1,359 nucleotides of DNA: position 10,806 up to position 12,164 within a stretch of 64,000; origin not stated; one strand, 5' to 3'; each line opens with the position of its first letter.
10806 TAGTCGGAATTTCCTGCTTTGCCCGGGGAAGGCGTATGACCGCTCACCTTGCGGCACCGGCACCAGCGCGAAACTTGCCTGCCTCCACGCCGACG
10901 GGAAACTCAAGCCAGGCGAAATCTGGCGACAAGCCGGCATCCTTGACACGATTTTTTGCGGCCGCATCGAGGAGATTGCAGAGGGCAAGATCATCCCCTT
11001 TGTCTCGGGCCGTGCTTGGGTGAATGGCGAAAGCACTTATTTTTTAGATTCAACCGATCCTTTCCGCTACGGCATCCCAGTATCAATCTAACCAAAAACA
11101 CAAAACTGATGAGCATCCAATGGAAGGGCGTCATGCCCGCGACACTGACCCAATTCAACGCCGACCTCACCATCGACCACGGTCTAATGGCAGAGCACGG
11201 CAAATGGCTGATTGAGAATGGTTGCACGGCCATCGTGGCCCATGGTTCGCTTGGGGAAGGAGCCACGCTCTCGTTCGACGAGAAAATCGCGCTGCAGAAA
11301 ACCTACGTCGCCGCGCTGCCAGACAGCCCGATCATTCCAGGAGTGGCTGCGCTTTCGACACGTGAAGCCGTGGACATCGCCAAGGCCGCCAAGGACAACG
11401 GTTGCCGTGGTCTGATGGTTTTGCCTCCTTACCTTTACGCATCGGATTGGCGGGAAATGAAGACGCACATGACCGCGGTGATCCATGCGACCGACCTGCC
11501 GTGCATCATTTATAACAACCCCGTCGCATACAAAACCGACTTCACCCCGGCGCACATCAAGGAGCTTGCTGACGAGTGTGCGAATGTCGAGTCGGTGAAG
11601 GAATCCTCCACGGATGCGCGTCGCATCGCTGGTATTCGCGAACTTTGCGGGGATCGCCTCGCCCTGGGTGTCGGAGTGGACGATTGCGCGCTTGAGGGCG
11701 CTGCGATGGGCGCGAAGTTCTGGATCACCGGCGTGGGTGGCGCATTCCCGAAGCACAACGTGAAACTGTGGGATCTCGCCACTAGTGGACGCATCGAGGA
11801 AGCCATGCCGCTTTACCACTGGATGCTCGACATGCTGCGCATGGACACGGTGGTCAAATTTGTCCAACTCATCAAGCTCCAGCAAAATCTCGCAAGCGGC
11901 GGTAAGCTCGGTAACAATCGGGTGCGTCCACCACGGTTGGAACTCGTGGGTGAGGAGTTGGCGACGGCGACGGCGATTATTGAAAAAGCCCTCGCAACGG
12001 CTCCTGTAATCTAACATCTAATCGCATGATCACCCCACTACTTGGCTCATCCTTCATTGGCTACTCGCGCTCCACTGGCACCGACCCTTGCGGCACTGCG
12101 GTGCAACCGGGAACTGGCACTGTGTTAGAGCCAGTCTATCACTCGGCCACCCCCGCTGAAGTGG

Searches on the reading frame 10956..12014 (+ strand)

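Call 18: search_protein_families(library=pfam, proteins=[window:10956-12014:+], max_evalue=0.00001)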
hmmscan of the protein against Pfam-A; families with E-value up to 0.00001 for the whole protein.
window:10956-12014:+ (352 aa): 1 family
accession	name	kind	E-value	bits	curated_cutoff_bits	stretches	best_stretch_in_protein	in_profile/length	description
PF00701.28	DHDPS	-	8.6e-47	159.7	22.1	1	57-344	3-288/289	Dihydrodipicolinate synthetase family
